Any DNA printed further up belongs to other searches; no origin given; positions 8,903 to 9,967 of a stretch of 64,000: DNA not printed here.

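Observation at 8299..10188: XRE regulator plus a coupled gene pair built from three copies of one unknown, possibly ribbon-helix-helix-like unit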

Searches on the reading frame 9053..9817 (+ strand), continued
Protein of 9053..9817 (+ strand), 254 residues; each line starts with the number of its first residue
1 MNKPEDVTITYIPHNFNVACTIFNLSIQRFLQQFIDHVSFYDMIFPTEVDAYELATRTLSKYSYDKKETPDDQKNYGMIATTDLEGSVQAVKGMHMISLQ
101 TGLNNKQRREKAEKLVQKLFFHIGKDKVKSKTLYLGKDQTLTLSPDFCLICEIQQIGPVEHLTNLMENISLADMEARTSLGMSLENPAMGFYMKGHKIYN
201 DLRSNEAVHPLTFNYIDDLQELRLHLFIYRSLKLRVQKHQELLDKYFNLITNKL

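Call 38: search_protein_families(library=pfam, proteins=[L017:9647-9913:-, L011:6900-7121:-, L011:7266-7928:+, L011:5231-5593:-, L017:10116-10604:-, L019:10054-10578:-, L017:12348-12980:-, L006:3757-4107:+, L004:3507-4037:-, L020:7190-7654:-], max_evalue=0.01)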
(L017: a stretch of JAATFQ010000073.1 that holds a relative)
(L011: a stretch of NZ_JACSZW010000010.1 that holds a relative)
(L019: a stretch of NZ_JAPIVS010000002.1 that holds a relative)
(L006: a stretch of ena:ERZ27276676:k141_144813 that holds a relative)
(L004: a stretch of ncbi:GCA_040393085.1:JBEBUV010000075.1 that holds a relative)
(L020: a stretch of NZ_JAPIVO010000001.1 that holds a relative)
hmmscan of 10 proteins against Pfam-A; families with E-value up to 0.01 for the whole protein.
L017:9647-9913:- (88 aa): 1 family
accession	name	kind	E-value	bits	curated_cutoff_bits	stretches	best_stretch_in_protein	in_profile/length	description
PF13443.12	HTH_26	-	0.0041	17.8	22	1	19-75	3-58/63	Cro/C1-type HTH DNA-binding domain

L011:6900-7121:- (73 aa): 1 family
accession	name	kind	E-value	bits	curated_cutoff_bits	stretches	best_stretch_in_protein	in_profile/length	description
PF13443.12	HTH_26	-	5.8e-08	33.3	22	1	3-60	1-58/63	Cro/C1-type HTH DNA-binding domain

L011:7266-7928:+ (220 aa): 0 families

L011:5231-5593:- (120 aa): 1 family
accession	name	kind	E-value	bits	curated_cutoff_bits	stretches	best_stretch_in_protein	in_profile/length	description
PF00072.30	Response_reg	-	3.9e-22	79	30.2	1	5-115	1-111/111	Response regulator receiver domain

L017:10116-10604:- (162 aa): 4 families
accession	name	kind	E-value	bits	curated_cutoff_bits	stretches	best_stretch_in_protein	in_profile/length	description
PF00578.27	AhpC-TSA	-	7.1e-08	32.9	26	1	28-145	4-123/124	AhpC/TSA family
PF00085.26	Thioredoxin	-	0.00017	22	23.5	1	50-92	18-61/103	Thioredoxin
PF08534.16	Redoxin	-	0.0011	19.2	26.6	1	25-115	2-99/148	Redoxin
PF13905.12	Thioredoxin_8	-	0.0083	16.9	27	0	51-142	2-93/94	Thioredoxin-like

L019:10054-10578:- (174 aa): 2 families
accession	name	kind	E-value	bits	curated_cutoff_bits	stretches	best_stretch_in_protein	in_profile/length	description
PF12867.12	DinB_2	-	5.3e-11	43.5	24.8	1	28-159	3-128/128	DinB superfamily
PF04978.18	MST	-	0.00095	20.1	27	1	25-159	4-140/149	Mycothiol-S-transferase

L017:12348-12980:- (210 aa): 1 family
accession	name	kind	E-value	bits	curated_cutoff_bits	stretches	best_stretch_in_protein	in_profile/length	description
PF00265.24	TK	-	2.9e-54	184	20.6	1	34-206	1-176/176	Thymidine kinase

L006:3757-4107:+ (116 aa): 0 families

L004:3507-4037:- (176 aa): 2 families
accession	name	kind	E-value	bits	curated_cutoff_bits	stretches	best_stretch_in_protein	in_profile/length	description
PF01381.28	HTH_3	-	6.1e-05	23.4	23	1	13-65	1-52/55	Helix-turn-helix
PF12844.13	HTH_19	-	8.6e-05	22.8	30.2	1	10-66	1-56/64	Helix-turn-helix domain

L020:7190-7654:- (154 aa): 3 families
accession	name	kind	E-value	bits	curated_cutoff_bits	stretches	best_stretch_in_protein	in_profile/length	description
PF00903.31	Glyoxalase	-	1.6e-09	38.6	20.6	1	33-150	2-121/121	Glyoxalase/Bleomycin resistance protein/Dioxygenase superfamily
PF12681.13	Glyoxalase_2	-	4e-09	36.9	30.1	1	35-152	3-115/118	Glyoxalase-like domain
PF13669.12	Glyoxalase_4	-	0.0053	17.5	27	0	34-118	1-93/109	Glyoxalase/Bleomycin resistance protein/Dioxygenase superfamily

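Call 40: search_protein_families(library=pfam, alignment_id=A3, max_evalue=10)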
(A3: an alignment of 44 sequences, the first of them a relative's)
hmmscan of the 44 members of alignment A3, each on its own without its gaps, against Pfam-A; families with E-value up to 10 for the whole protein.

A. member 1, P0001 (254 aa): 0 families

B. families by the number of members that match (of 44 scanned): 33 families (the first 25 are shown)
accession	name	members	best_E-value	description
PF22511.2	PBP2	2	0.094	PolB1 Binding Protein 2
PF20649.3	COG5_C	1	0.0041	Conserved oligomeric Golgi complex subunit 5, C-terminal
PF22734.1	NNH2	1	0.0043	NACHT N-terminal Helical domain 2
PF08558.16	TRF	1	0.0061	Telomere repeat binding factor (TRF)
PF09712.15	PHA_synth_III_E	1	0.017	Poly(R)-hydroxyalkanoic acid synthase subunit (PHA_synth_III_E)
PF14441.12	OTT_1508_deam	1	0.028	OTT_1508-like deaminase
PF24622.1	TMP_4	1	0.031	Tape measure protein domain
PF03894.20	XFP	1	0.034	D-xylulose 5-phosphate/D-fructose 6-phosphate phosphoketolase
PF23527.1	Microp_apicomplexa_14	1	0.035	Apicomplexa microprotein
PF00825.24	Ribonuclease_P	1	0.035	Ribonuclease P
PF12033.13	DUF3519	1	0.036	Protein of unknown function (DUF3519)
PF06775.19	Seipin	1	0.038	Putative adipose-regulatory protein (Seipin)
PF25699.1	AcrF8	1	0.038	Anti-CRISPR protein AcrF8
PF07560.16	DUF1539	1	0.039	Domain of Unknown Function (DUF1539)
PF06477.18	DUF1091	1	0.045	Protein of unknown function (DUF1091)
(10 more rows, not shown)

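Call 44: fold_search(model_id=the predicted structure, library=viral)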
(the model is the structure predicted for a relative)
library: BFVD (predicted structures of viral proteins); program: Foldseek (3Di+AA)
matches with E <= 10: 106; with E <= 0.001: 0
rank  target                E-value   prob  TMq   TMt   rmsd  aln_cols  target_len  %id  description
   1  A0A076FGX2            2.0e-01  0.14  0.16  0.12  17.6       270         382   10  Uncharacterized protein [Aureococcus anophagefferens virus]
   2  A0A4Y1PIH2            3.8e-01  0.11  0.13  0.16  20.3       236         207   13  Replicase polyprotein 1ab (Fragment) [Bat alphacoronavirus]
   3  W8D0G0                7.6e-01  0.16  0.18  0.22  15.9       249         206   10  Uncharacterized protein [Erwinia phage PhiEaH1]
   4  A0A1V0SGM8            9.5e-01  0.04  0.12  0.10  24.7       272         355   14  Transcription initiation factor IIB [Hokovirus HKV1]
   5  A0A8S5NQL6            1.1e+00  0.07  0.13  0.07  22.2       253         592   10  Minor capsid protein [Siphoviridae sp. ctSP74]
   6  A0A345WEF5            1.3e+00  0.11  0.21  0.18  16.2       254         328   14  Uncharacterized protein [Acipenser iridovirus-European]
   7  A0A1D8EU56            1.3e+00  0.03  0.10  0.11  18.7       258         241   11  Uncharacterized protein [Propionibacterium phage E6]
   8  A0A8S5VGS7            1.4e+00  0.04  0.15  0.11  20.9       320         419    7  Uncharacterized protein [Myoviridae sp. ctkfK18]
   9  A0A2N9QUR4            1.5e+00  0.11  0.20  0.13  18.7       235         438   11  (no name in the UniProt tables at hand)
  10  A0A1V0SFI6            1.5e+00  0.10  0.21  0.18  12.7       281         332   11  Uncharacterized protein [Hokovirus HKV1]
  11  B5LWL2                1.6e+00  0.05  0.13  0.12  19.5       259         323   10  Uncharacterized protein [Feldmannia species virus]
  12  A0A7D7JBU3            1.7e+00  0.05  0.15  0.16  19.8       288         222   11  (no name in the UniProt tables at hand)
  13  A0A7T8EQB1            1.7e+00  0.44  0.21  0.26   7.0        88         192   10  Uncharacterized protein [Erwinia phage pEa_SNUABM_5]
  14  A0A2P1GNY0            2.1e+00  0.07  0.19  0.17  17.0       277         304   13  Nucleoprotein (Fragment) [Wenling minipizza batfish hantavirus]
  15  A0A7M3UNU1            2.1e+00  0.04  0.14  0.09  20.1       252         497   13  Uncharacterized protein [Pyramimonas orientalis virus]
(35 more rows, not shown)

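Call 55: find_homologous_proteins(query=A3, max_evalue=0.001)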
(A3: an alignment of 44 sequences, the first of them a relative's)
Query A3 (44 sequences) (254 aa, profile of the alignment): 12 proteins with E <= 0.001 among 4277 candidates.
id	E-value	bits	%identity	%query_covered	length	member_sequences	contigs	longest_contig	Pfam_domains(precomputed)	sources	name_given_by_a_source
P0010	1.0e-82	296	43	100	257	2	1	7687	-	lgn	-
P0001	4.3e-80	287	100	100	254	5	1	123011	-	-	-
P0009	9.8e-79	283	54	99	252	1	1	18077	-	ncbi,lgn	-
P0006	2.3e-77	278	53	99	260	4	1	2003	-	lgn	-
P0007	1.1e-76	276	54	99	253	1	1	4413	-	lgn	-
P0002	2.4e-76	275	73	99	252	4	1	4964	-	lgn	-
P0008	2.6e-76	275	55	98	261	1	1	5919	-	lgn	-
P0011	2.0e-75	272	41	99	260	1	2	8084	-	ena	-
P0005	4.3e-74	268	60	99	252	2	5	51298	-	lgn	-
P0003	1.8e-72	262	61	98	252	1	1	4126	-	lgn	-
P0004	2.1e-72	262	61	99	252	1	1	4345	-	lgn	-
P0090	9.8e-51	191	75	3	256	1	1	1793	-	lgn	-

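Call 56: find_related_loci(query=A5, collection=genome_contigs, flank=5000)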
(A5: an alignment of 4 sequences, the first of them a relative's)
Query A5 (581 aa) in genome_contigs; peptide patterns used: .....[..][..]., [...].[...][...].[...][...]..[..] (x = any residue, [..] = any of these).
351 stretches matched a pattern; 235 encode a relative of the query (tblastn E <= 1e-3); the best 80 are kept; 79 distinct loci.
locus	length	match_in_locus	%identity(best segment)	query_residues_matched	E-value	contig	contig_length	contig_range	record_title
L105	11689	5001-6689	73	1-563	0e+0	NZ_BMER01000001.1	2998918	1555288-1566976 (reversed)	Parapedobacter pyrenivorans strain CGMCC 1.12195 sequence01, whole genome shotgun sequence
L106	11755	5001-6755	57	1-579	0e+0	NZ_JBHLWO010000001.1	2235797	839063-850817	Olivibacter oleidegradans strain CCM 7765 platanus_K_default_1, whole genome shotgun sequence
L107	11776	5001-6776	54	1-581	0e+0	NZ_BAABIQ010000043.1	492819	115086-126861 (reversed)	Olivibacter ginsenosidimutans strain JCM 18200 sequence43, whole genome shotgun sequence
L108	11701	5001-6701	55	1-568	0e+0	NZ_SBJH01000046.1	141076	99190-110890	Olivibacter sp. XZL3 scaffold29, whole genome shotgun sequence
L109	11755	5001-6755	56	1-579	0e+0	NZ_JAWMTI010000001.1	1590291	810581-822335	Olivibacter sp. CPCC 100613 Scaffold1, whole genome shotgun sequence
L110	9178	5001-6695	30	1-559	4e-86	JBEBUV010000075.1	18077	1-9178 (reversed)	MAG: Pedobacter hiemivivus isolate T2.bin.227 NODE_10701_length_18077_cov_14.369326, whole genome shotgun sequence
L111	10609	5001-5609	29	66-268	3e-22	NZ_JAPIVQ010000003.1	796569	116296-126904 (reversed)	Pedobacter sp. PLR pedobacter_sp._PLR_contig_3, whole genome shotgun sequence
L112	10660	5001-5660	28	35-254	2e-21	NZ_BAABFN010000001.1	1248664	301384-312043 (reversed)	Compostibacter hankyongensis strain JCM 17664 sequence01, whole genome shotgun sequence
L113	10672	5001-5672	31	4-229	5e-21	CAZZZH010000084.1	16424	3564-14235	MAG: Ilyomonas sp. isolate Brown_AD.bin.3 genome assembly, contig: NODE_396_length_16424_cov_5.680677, whole genome shot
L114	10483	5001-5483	32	81-241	2e-20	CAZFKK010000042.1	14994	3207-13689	MAG TPA_asm: uncultured Taibaiella sp. isolate SRP344714_co1_163 genome assembly, contig: NODE_7308_length_14994_cov_3.9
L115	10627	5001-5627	29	29-241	4e-20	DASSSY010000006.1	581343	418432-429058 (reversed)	MAG TPA_asm: Edaphocola sp. isolate SMAG_U527 k141_1622802, whole genome shotgun sequence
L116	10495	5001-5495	30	72-236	3e-19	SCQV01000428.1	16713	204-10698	MAG: Chitinophagaceae bacterium isolate FW021_bin.37 FW021_bin.37-46140, whole genome shotgun sequence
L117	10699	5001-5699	27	3-232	1e-18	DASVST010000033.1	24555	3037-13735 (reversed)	MAG TPA_asm: Segetibacter sp. isolate SMAG_U3269 k141_172730, whole genome shotgun sequence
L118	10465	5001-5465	34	78-232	2e-18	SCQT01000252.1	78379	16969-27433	MAG: Chitinophagaceae bacterium isolate FW021_bin.31 FW021_bin.31-63593, whole genome shotgun sequence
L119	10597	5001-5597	26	35-233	2e-18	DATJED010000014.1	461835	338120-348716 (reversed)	MAG TPA_asm: Pelobium sp. isolate SMAG_U15424 k141_210945, whole genome shotgun sequence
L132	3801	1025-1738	26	30-268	9e-15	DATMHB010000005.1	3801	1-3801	MAG TPA_asm: Flavisolibacter sp. isolate SMAG_U13504 k141_170218, whole genome shotgun sequence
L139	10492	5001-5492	27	78-232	4e-13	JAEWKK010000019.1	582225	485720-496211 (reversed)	MAG: Bacteroidetes bacterium isolate OH_PBrB_35 k127_473557, whole genome shotgun sequence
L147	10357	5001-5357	32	112-229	1e-12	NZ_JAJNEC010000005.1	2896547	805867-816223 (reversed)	Niabella pedocola strain JCM 31011 JCM31011_ctg005, whole genome shotgun sequence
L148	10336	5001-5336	34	118-229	1e-12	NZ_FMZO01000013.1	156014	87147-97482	Niabella drilacis strain DSM 25811, whole genome shotgun sequence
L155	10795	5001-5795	30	102-560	3e-12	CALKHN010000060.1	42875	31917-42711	MAG TPA_asm: uncultured Sphingobacteriales bacterium isolate SRR3997478_bin.92_CONCOCT_v1.1_MAG genome assembly, contig:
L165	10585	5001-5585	26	7-232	4e-11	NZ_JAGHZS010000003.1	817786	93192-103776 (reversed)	MAG: Chitinophaga sp. isolate BIN2 scaffold3_cov0, whole genome shotgun sequence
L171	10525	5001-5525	26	85-523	9e-11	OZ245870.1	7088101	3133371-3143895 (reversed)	MAG: Chryseolinea sp. isolate bc7d9e06-b512-4612-8540-2ade36375776 genome assembly, chromosome: 1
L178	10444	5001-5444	24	94-241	3e-10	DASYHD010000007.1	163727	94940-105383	MAG TPA_asm: Flavisolibacter sp. isolate SMAG_U4231 k141_3405, whole genome shotgun sequence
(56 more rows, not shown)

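Call 59: search_protein_families(library=pfam, proteins=[L148:4515-5444:+, L139:4710-5579:+, L132:935-1750:+, L171:4692-5600:+, L155:3994-4944:+, L155:4941-5807:+, L148:5368-6036:+, L148:4093-4563:+, L171:5847-6260:+, L155:3417-3977:+], max_evalue=0.1)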
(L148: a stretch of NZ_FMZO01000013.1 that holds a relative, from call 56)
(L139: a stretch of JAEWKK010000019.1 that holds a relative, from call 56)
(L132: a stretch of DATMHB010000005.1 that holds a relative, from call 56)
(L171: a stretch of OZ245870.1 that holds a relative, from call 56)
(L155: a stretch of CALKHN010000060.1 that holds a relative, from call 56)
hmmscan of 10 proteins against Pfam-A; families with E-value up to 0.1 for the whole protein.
L148:4515-5444:+ (309 aa): 3 families
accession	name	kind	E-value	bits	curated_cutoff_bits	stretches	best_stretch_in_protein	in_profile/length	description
PF05168.19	HEPN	-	4.5e-15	56.3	22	1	168-287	2-113/117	HEPN domain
PF19738.4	DUF6227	-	0.061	13.4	25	1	168-259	92-182/227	Family of unknown function (DUF6227)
PF10366.15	Vps39_1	-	0.093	13.5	22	0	158-203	23-68/108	Vacuolar sorting protein 39 domain 1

L139:4710-5579:+ (289 aa): 1 family
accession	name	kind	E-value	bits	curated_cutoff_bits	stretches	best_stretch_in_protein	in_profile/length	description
PF05168.19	HEPN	-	3.6e-12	46.9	22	1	155-272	5-114/117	HEPN domain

L132:935-1750:+ (271 aa): 2 families
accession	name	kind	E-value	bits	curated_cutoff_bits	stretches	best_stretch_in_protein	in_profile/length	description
PF05168.19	HEPN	-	2.3e-13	50.8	22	1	128-235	5-104/117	HEPN domain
PF17925.6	TetR_C_20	-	0.05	14.3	26.5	0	138-192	27-81/107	Tetracyclin repressor-like, C-terminal domain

L171:4692-5600:+ (302 aa): 3 families
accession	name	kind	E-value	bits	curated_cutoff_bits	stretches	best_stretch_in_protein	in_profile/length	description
PF05168.19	HEPN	-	8e-08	32.9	22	1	156-269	8-113/117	HEPN domain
PF24570.1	BACK_BPM_SPOP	-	0.044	14.4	27.4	1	178-209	5-36/55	BPM/SPOP, BACK domain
PF02273.21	Acyl_transf_2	-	0.06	13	20.3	1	39-122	175-259/294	Acyl transferase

L155:3994-4944:+ (316 aa): 0 families

L155:4941-5807:+ (288 aa): 1 family
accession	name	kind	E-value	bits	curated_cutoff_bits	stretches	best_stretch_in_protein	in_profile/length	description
PF05168.19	HEPN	-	6.7e-08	33.1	22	1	161-266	10-110/117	HEPN domain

L148:5368-6036:+ (222 aa): 0 families

L148:4093-4563:+ (156 aa): 0 families

L171:5847-6260:+ (137 aa): 0 families

L155:3417-3977:+ (186 aa): 0 families
